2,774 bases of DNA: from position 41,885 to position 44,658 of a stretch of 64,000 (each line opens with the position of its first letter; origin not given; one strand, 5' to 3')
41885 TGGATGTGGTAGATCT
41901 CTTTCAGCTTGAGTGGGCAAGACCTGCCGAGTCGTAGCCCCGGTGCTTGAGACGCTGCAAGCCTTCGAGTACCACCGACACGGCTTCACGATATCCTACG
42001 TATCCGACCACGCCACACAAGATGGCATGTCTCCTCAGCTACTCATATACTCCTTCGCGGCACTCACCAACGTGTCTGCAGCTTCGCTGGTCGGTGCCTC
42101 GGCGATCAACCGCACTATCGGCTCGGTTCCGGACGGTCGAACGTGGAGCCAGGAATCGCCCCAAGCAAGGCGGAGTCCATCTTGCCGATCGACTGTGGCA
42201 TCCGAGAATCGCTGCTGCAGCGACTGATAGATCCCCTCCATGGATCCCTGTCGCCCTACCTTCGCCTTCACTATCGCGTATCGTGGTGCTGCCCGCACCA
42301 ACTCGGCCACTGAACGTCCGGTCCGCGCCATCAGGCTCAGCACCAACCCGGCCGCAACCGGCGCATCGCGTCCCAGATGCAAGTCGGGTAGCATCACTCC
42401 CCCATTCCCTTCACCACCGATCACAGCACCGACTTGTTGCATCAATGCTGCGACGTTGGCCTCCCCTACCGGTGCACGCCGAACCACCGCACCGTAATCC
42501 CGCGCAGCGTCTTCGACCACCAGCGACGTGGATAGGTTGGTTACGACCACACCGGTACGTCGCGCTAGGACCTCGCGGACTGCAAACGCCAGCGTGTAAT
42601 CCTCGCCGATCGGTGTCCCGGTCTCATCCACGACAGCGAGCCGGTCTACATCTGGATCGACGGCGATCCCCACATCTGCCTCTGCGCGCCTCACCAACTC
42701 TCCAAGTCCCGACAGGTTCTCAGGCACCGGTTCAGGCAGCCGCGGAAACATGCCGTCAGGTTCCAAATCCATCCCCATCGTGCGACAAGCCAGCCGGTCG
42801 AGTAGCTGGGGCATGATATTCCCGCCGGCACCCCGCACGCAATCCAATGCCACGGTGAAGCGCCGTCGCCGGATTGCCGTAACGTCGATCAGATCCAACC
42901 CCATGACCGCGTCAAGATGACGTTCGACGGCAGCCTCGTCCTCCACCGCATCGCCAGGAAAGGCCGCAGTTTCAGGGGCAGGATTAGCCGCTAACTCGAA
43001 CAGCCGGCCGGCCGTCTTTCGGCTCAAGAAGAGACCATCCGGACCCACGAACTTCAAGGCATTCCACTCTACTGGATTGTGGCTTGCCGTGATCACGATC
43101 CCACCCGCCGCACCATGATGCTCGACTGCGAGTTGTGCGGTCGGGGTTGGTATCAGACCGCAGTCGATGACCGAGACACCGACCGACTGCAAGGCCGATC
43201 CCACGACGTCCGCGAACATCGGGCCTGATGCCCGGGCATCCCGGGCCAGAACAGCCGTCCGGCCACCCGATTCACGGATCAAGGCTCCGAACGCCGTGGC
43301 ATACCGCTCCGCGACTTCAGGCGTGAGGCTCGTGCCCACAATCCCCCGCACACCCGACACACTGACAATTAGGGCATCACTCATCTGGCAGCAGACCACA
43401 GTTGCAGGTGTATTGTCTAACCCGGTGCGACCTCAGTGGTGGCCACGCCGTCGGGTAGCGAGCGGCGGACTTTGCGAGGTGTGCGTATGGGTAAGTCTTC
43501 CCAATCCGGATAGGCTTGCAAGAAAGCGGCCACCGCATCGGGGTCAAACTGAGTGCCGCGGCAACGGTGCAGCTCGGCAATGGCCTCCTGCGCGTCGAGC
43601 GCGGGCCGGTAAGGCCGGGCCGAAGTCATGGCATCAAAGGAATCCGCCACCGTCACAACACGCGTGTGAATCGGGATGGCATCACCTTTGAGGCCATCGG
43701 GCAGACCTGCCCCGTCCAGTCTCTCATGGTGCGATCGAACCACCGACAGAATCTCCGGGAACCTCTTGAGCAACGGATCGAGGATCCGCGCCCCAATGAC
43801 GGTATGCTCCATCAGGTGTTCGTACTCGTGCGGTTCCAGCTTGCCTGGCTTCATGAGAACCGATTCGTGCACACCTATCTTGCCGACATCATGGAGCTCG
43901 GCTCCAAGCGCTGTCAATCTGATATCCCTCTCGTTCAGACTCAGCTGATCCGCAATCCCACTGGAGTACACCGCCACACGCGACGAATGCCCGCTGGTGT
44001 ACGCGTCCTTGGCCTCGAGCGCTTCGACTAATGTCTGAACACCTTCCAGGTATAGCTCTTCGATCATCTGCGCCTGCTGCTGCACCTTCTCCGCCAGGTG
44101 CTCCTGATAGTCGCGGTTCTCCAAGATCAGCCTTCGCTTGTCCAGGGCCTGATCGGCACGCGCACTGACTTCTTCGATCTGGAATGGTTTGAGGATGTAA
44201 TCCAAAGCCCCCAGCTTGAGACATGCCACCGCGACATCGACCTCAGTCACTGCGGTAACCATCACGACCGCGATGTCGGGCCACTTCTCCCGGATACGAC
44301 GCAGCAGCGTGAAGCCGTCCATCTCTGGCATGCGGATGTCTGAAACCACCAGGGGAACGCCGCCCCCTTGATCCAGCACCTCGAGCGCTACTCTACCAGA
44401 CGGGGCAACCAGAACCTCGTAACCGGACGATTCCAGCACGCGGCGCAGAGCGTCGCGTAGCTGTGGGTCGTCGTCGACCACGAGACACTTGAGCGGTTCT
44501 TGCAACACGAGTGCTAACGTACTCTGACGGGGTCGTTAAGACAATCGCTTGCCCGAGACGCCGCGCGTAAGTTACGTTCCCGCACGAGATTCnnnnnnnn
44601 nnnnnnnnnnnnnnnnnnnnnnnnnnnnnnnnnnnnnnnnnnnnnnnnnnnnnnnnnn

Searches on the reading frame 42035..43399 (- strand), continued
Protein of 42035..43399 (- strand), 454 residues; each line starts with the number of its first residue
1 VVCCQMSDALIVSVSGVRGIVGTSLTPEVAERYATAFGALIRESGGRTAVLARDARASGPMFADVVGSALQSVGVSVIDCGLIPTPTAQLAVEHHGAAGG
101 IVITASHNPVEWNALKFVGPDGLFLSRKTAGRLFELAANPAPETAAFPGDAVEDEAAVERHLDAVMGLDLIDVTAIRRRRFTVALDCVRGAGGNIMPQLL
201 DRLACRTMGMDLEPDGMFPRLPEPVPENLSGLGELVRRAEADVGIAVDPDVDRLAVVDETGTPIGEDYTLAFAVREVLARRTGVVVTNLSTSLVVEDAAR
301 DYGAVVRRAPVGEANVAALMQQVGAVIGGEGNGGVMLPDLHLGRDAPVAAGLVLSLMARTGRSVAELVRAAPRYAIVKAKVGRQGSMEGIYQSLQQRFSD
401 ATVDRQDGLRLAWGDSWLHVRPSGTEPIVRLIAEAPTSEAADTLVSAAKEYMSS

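Call 46: search_protein_families(library=ncbifam, proteins=[L086:42-941:+, L086:952-1578:+], max_evalue=0.00001)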
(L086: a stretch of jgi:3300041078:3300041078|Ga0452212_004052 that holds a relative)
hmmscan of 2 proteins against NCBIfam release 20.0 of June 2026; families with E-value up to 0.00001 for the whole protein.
L086:42-941:+ (299 aa): 20 families
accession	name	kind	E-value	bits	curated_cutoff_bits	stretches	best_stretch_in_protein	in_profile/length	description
NF009526.0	PRK12888.1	equivalog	3.3e-89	299.3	364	1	14-298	12-295/301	4-hydroxybenzoate octaprenyltransferase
NF009524.0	PRK12886.1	equivalog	1.7e-84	283.6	387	1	18-298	9-285/291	prenyltransferase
TIGR01475.1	ubiA_other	subfamily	8.4e-79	265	180.8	1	17-298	2-281/282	UbiA-like polyprenyltransferase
NF041584.1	MqnP_SCO4491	exception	2e-77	260.7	420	1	17-296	3-281/285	menaquinone biosynthesis prenyltransferase MqnP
NF041586.1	MqnP_DT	exception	3.3e-69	233.7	430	1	20-294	3-273/277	menaquinone biosynthesis prenyltransferase MqnP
NF041585.1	MqnP_Cj_Hp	exception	3.9e-60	203.7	375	1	20-291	4-275/281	menaquinone biosynthesis prenyltransferase MqnP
NF009515.0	PRK12874.1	equivalog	2.3e-59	201.1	392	1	19-293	10-284/291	4-hydroxybenzoate polyprenyltransferase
NF009532.0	PRK12895.1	equivalog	2e-50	171.8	414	1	20-292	6-275/286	prenyltransferase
NF009609.0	PRK13106.1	equivalog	1.5e-48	165.7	349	1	11-296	9-294/301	prenyltransferase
TIGR01474.1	ubiA_proteo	equivalog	1.2e-31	110.2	275.45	1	38-295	25-279/282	4-hydroxybenzoate octaprenyltransferase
NF009517.0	PRK12876.1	equivalog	1.1e-29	103.8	419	1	29-291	27-290/300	prenyltransferase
NF009514.0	PRK12873.1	equivalog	8.7e-16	58.1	246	1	53-291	48-289/297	4-hydroxybenzoate polyprenyltransferase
TIGR01473.1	cyoE_ctaB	equivalog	2.6e-13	50.4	210.3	1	19-269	2-253/281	heme o synthase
NF009523.0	PRK12884.1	equivalog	7.4e-13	48.3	269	1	19-291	6-275/279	prenyltransferase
NF009516.0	PRK12875.1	equivalog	7.8e-09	35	205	1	39-294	39-286/292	prenyltransferase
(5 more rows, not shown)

L086:952-1578:+ (208 aa): 4 families
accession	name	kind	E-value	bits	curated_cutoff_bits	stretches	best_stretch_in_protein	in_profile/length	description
NF004685.0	PRK06029.1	subfamily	1.9e-60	204.1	188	1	19-206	5-186/187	UbiX family flavin prenyltransferase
NF041206.1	VdcB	exception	3.5e-59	199.5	290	1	19-206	3-184/184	non-oxidative hydroxyarylic acid decarboxylases subunit B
TIGR00421.1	ubiX_pad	subfamily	3.2e-55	186.7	108.9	1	20-204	4-181/181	UbiX family flavin prenyltransferase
NF041218.1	BagM_FevK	exception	1.7e-46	158.3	420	1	20-206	5-185/215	bagremycin/ferroverdin biosynthesis UbiX family decarboxylase BagM/FevK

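Call 48: find_encoding_contigs(protein=P0010, flank=10000, max_places=4)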
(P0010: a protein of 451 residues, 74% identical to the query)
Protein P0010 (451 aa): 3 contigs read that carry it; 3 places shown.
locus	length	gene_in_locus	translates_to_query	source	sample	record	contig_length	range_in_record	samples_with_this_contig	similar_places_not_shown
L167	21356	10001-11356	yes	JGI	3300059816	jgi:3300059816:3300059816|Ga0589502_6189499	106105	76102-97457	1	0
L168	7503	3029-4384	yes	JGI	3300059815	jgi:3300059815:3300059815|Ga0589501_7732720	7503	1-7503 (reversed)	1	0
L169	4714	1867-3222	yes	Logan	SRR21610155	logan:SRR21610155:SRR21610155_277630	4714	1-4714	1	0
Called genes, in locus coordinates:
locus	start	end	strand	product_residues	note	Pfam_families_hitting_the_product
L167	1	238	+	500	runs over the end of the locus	PF20695:UbiD_N, PF01977:UbiD, PF20696:UbiD_C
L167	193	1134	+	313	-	PF01040:UbiA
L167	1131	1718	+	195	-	PF02441:Flavoprotein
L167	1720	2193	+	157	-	PF12850:Metallophos_2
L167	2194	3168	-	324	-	PF01699:Na_Ca_ex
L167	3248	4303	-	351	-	PF27096:UvrC_M, PF02151:UVR (weak)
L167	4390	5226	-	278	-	PF01149:Fapy_DNA_glyco, PF05833:NFACT_N (weak), PF06831:H2TH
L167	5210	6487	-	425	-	PF02844:GARS_N, PF01071:GARS_A, PF02843:GARS_C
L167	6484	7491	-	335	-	PF01435:Peptidase_M48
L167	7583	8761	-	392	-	PF01053:Cys_Met_Meta_PP, PF00155:Aminotran_1_2 (weak), PF01041:DegT_DnrJ_EryC1 (weak)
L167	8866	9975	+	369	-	PF00072:Response_reg, PF13487:HD_5, PF01966:HD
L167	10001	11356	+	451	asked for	PF02878:PGM_PMM_I, PF02879:PGM_PMM_II, PF02880:PGM_PMM_III, PF00408:PGM_PMM_IV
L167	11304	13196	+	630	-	PF13522:GATase_6, PF13537:GATase_7, PF01380:SIS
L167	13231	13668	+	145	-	PF02580:Tyr_Deacylase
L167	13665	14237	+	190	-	PF02545:Maf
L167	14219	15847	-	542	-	PF16697:Yop-YscD_cpl, PF00498:FHA, PF01590:GAF, PF13185:GAF_2, PF13492:GAF_3, PF00211:Guanylate_cyc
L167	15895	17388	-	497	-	PF04715:, PF00425:Chorismate_bind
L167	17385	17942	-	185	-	-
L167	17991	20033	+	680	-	PF18939:DUF5686 (weak)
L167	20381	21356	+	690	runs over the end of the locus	PF05157:MshEN, PF00437:T2SSE, PF13604:AAA_30 (faint), PF00072:Response_reg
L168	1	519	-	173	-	?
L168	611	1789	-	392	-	PF01053:Cys_Met_Meta_PP, PF00155:Aminotran_1_2 (weak), PF01041:DegT_DnrJ_EryC1 (weak)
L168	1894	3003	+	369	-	PF00072:Response_reg, PF13487:HD_5, PF01966:HD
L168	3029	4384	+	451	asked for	PF02878:PGM_PMM_I, PF02879:PGM_PMM_II, PF02880:PGM_PMM_III, PF00408:PGM_PMM_IV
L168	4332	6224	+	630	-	PF13522:GATase_6, PF13537:GATase_7, PF01380:SIS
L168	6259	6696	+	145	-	PF02580:Tyr_Deacylase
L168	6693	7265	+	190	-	PF02545:Maf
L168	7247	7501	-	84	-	?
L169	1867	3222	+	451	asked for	PF02878:PGM_PMM_I, PF02879:PGM_PMM_II, PF02880:PGM_PMM_III, PF00408:PGM_PMM_IV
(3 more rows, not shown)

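Call 49: find_encoding_contigs(protein=P0009, flank=10000, max_places=4)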
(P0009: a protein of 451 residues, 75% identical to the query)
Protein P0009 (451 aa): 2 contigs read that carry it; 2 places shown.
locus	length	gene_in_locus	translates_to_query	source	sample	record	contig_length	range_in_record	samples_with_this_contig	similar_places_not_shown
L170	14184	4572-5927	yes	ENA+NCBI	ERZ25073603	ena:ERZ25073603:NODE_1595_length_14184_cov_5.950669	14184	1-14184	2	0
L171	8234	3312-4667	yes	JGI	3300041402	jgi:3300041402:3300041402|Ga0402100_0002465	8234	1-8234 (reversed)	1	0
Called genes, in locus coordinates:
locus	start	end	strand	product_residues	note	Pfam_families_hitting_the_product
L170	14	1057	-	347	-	PF02844:GARS_N, PF01071:GARS_A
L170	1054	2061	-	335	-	PF01435:Peptidase_M48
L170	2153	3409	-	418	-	PF01053:Cys_Met_Meta_PP, PF00155:Aminotran_1_2 (weak), PF01041:DegT_DnrJ_EryC1 (weak)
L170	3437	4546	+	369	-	PF00072:Response_reg, PF13487:HD_5, PF01966:HD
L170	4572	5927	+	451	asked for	PF02878:PGM_PMM_I, PF02879:PGM_PMM_II, PF02880:PGM_PMM_III, PF00408:PGM_PMM_IV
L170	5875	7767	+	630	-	PF13522:GATase_6, PF13537:GATase_7, PF01380:SIS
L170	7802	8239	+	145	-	PF02580:Tyr_Deacylase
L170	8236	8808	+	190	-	PF02545:Maf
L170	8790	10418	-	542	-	PF16697:Yop-YscD_cpl, PF00498:FHA, PF01590:GAF, PF13185:GAF_2, PF13492:GAF_3, PF00211:Guanylate_cyc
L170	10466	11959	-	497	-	PF04715:, PF00425:Chorismate_bind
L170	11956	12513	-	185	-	-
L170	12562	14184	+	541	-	?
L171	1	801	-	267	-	?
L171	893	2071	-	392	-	PF01053:Cys_Met_Meta_PP, PF00155:Aminotran_1_2 (weak), PF01041:DegT_DnrJ_EryC1 (weak)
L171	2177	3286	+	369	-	PF00072:Response_reg, PF13487:HD_5, PF01966:HD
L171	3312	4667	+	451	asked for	PF02878:PGM_PMM_I, PF02879:PGM_PMM_II, PF02880:PGM_PMM_III, PF00408:PGM_PMM_IV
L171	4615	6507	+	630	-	PF13522:GATase_6, PF13537:GATase_7, PF01380:SIS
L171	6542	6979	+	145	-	PF02580:Tyr_Deacylase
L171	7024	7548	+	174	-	PF02545:Maf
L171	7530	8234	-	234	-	?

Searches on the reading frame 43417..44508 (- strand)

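Call 4: search_protein_families(library=pfam, proteins=[window:43417-44508:-], max_evalue=0.01)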
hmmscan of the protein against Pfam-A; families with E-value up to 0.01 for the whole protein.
window:43417-44508:- (363 aa): 4 families
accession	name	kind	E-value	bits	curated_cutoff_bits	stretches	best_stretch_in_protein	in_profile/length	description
PF00072.30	Response_reg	-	3.8e-30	104.7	30.2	1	9-117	2-109/111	Response regulator receiver domain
PF13487.12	HD_5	-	1.6e-29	103.2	27.2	1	159-324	2-169/170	HD domain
PF01966.28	HD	-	5.8e-20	72.1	22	1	172-294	2-116/116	HD domain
PF23198.2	PDE8A_N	-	0.0063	16.9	29.6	0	5-90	9-95/147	PDE8A-like, N-terminal domain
